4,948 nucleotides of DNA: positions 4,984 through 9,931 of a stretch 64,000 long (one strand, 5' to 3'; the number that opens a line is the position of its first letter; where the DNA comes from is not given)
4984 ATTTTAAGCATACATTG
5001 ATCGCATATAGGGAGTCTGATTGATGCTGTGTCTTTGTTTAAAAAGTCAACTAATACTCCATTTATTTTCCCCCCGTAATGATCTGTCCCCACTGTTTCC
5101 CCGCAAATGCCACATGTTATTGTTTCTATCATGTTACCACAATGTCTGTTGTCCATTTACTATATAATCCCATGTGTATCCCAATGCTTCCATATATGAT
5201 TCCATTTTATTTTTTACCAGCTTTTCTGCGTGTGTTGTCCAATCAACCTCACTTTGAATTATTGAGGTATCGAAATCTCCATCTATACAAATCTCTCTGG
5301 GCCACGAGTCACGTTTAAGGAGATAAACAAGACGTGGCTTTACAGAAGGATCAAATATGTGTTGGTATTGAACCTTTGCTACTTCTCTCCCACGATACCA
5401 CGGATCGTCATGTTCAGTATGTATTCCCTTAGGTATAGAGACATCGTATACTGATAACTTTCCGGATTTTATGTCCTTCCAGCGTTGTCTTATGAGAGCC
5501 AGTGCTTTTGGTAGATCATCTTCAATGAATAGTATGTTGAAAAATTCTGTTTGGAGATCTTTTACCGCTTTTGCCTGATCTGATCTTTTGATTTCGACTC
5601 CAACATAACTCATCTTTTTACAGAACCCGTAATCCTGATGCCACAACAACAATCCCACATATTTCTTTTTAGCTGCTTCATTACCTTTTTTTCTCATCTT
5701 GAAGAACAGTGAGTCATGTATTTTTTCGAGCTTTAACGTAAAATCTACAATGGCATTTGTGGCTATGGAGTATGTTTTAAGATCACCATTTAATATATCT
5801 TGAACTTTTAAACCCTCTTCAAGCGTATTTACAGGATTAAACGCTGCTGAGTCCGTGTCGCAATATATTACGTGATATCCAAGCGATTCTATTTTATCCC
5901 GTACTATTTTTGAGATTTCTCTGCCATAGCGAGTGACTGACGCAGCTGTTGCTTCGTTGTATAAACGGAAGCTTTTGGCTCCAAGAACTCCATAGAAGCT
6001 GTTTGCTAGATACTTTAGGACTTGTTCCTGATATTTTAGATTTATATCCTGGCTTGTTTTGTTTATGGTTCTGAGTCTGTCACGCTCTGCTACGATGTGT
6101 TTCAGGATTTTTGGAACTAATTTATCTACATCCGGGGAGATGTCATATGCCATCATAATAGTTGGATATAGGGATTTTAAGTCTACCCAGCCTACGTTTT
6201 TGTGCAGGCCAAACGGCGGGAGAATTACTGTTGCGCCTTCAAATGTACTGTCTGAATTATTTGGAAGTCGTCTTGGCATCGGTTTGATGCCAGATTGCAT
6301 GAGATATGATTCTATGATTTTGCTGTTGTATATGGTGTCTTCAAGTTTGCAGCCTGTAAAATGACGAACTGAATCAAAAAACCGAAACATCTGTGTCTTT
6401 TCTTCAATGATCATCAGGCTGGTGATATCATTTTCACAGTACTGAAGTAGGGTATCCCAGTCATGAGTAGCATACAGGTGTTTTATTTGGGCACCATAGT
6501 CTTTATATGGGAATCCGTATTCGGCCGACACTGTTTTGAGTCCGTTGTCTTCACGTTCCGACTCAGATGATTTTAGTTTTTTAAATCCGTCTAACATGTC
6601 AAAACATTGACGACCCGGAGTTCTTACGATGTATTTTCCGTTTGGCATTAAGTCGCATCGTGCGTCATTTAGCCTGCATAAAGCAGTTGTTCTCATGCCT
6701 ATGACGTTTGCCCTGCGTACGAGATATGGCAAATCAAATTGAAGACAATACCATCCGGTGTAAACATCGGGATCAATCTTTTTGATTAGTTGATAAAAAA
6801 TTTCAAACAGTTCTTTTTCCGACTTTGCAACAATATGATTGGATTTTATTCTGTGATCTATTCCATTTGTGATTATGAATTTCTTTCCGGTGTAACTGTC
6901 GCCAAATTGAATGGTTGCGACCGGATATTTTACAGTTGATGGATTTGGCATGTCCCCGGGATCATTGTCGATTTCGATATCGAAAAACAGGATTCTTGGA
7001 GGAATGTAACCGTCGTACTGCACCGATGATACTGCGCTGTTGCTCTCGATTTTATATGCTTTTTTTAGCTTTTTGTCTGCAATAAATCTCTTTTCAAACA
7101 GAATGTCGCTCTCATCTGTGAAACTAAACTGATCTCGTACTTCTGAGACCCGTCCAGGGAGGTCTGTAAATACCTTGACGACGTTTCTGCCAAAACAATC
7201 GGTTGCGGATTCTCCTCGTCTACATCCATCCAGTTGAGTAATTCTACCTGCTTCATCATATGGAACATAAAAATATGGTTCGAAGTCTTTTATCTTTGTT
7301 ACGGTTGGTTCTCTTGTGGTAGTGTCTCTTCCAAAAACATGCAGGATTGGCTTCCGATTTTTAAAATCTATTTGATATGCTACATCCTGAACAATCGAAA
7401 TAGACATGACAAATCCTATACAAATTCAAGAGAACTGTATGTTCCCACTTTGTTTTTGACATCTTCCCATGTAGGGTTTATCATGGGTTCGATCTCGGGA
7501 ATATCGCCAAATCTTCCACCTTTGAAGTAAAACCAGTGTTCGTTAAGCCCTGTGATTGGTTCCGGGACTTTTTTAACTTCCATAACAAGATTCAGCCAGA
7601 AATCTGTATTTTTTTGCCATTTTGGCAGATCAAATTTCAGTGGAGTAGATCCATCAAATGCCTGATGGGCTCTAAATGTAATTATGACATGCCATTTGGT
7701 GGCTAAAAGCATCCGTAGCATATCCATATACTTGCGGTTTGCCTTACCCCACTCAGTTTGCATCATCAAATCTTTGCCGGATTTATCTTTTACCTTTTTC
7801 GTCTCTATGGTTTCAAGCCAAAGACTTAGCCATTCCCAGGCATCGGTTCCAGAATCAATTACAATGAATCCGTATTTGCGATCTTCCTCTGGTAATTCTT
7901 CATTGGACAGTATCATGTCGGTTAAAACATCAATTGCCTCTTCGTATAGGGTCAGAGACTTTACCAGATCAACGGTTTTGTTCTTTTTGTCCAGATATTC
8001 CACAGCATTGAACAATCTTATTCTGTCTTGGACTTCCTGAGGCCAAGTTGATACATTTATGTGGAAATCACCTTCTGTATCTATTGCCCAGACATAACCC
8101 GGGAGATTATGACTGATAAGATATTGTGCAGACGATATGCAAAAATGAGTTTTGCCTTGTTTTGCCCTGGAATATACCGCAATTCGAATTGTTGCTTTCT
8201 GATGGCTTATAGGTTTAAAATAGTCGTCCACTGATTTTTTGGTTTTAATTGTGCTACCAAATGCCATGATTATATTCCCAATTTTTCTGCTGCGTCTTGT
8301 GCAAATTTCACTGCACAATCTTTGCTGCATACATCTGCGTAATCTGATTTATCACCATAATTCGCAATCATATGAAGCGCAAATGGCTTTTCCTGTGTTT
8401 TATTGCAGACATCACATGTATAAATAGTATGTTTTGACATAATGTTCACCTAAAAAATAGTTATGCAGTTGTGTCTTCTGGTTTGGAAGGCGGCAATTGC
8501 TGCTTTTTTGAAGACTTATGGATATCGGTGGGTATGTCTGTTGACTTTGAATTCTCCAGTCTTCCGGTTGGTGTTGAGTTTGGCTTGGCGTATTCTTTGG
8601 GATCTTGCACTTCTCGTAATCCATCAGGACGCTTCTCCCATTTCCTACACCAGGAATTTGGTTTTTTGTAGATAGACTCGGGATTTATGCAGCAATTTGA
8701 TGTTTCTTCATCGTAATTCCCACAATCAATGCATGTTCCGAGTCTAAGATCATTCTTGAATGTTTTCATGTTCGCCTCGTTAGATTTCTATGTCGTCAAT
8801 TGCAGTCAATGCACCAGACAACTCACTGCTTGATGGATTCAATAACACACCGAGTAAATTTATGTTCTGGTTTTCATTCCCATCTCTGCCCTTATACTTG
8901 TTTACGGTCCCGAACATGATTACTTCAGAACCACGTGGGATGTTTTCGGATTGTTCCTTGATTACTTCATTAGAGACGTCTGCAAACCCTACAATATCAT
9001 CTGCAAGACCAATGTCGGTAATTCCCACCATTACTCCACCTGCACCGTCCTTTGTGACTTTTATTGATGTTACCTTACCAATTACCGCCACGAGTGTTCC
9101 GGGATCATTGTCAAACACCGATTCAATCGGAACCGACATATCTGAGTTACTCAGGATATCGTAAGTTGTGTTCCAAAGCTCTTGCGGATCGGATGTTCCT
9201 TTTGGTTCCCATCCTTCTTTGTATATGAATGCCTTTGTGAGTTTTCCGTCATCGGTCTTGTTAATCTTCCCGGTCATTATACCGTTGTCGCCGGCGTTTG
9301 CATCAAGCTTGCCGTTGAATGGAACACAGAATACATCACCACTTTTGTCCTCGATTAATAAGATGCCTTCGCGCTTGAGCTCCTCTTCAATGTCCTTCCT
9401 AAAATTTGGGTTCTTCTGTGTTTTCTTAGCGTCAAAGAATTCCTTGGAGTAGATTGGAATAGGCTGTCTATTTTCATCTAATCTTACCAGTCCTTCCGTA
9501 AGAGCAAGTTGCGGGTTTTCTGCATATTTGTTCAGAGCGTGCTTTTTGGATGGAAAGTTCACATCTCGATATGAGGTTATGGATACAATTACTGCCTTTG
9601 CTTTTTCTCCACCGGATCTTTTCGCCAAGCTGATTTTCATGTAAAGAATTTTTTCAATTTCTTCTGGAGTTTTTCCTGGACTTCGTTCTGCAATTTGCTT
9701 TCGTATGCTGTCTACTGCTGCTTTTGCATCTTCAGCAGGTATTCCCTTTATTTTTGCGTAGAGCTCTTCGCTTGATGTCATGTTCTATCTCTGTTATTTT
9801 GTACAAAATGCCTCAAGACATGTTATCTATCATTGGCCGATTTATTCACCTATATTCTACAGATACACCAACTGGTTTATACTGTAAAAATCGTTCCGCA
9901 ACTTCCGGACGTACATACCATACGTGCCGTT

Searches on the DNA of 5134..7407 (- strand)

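Call 30: search_rna_families(sources=[L003, L004, L006], threshold=evalue, max_evalue=1)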
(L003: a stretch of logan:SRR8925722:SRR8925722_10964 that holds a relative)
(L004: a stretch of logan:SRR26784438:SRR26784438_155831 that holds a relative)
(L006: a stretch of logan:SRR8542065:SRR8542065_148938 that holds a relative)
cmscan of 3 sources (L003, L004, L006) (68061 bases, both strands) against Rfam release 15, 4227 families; matches with E-value up to 1: 1.
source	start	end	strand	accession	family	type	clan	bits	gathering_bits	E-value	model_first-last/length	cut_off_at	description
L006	2860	2931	+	RF00005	tRNA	Gene; tRNA;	CL00001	67.9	29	1.3e-12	1-71/71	no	tRNA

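Call 76: search_rna_families(source=L014, start=1, end=10000, threshold=evalue, max_evalue=5, show_alignments=4)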
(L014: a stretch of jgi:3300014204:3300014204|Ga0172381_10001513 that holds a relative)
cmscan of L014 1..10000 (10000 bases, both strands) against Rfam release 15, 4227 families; matches with E-value up to 5: 2.
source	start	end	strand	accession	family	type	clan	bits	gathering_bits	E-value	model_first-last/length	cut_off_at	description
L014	2268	2340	+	RF02984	DUF3800-X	Gene; sRNA;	-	49.1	38.2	2.3e-08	1-73/73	no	DUF3800-X RNA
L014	7164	7184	-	RF01833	astro_FSE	Cis-reg; frameshift_element;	-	16.1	70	3.1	1-55/55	no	ribosomal frameshift site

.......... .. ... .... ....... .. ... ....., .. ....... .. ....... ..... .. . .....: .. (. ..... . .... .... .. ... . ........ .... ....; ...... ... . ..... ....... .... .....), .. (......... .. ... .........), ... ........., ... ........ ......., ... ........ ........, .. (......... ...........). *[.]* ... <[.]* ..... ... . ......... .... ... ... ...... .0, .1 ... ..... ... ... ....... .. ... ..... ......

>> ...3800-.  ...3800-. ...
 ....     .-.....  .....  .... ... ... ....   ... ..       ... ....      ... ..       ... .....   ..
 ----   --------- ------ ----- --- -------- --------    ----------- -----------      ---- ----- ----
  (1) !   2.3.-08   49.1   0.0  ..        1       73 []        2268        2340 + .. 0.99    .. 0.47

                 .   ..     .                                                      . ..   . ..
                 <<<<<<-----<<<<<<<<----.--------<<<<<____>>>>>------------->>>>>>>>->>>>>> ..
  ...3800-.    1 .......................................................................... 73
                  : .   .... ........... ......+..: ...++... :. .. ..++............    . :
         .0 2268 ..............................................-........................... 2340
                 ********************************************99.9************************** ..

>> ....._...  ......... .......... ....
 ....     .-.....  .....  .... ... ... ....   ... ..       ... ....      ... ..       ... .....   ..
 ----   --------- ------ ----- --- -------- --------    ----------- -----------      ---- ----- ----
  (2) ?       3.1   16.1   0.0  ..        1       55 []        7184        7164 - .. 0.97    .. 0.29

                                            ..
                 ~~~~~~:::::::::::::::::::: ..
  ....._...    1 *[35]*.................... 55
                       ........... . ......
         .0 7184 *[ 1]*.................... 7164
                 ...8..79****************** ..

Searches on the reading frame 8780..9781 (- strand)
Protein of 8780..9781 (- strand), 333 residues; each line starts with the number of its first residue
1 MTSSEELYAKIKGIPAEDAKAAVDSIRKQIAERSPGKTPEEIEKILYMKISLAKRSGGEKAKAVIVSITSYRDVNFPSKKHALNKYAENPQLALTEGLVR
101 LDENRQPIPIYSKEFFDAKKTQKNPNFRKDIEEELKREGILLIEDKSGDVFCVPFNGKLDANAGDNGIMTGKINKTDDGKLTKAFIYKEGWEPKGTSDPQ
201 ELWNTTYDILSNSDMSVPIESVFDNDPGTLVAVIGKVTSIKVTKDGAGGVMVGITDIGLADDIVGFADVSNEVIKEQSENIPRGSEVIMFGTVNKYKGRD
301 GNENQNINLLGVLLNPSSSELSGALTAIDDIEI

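Call 10: search_protein_families(library=pfam, proteins=[window:8780-9781:-], max_evalue=0.01)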
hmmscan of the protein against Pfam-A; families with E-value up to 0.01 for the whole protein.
window:8780-9781:- (333 aa): 0 families

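Call 11: search_protein_families(library=phrogs, proteins=[window:8780-9781:-], max_evalue=0.001)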
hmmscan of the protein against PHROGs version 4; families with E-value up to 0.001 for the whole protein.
window:8780-9781:- (333 aa): 0 families

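Call 44: find_related_loci(query=A1, collection=viral_contigs, flank=10000)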
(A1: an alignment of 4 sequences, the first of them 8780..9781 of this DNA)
Query A1 (333 aa) in viral_contigs; peptide patterns used: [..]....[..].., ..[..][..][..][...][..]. (x = any residue, [..] = any of these).
185 stretches matched a pattern, but none encodes a relative of the query by tblastn (E <= 1e-3).

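Call 45: find_related_loci(query=A1, collection=metagenome_contigs, flank=10000)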
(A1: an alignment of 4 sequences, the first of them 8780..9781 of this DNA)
Query A1 (333 aa) in metagenome_contigs; peptide patterns used: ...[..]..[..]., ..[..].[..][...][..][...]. (x = any residue, [..] = any of these).
599 stretches matched a pattern (row limit reached: there are more); 2 encode a relative of the query (tblastn E <= 1e-3); 2 distinct loci.
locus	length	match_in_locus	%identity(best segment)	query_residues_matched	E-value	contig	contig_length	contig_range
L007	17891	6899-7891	40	4-333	4e-69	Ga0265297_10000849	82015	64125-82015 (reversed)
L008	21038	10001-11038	45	4-333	2e-89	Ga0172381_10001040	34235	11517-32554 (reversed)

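Call 64: find_related_loci(query=A1, collection=genome_contigs, flank=10000)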
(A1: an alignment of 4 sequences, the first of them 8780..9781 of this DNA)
Query A1 (333 aa) in genome_contigs; peptide patterns used: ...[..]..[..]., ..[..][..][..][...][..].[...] (x = any residue, [..] = any of these).
600 stretches matched a pattern, but none encodes a relative of the query by tblastn (E <= 1e-3).

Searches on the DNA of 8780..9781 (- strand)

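Call 50: search_rna_families(source=L008, start=1, end=10000, threshold=evalue, max_evalue=5)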
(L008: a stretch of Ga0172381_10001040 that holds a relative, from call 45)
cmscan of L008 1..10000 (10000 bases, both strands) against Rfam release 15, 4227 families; matches with E-value up to 5: 3.
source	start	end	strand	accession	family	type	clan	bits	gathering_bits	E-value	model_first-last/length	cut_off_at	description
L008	4341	4407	-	RF00948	mir-996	Gene; miRNA;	CL00095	20.7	40.3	1.9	1-70/70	no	mir-996 microRNA precursor family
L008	1229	1307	-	RF02171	RFPL3-AS1_1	Gene; lncRNA;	-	17.4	70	1.3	1-88/88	no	RFPL3 antisense RNA 1 conserved region 1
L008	1004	1097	+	RF01133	sR3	Gene; snRNA; snoRNA; CD-box;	-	15.2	41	3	1-55/55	no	Small nucleolar RNA sR3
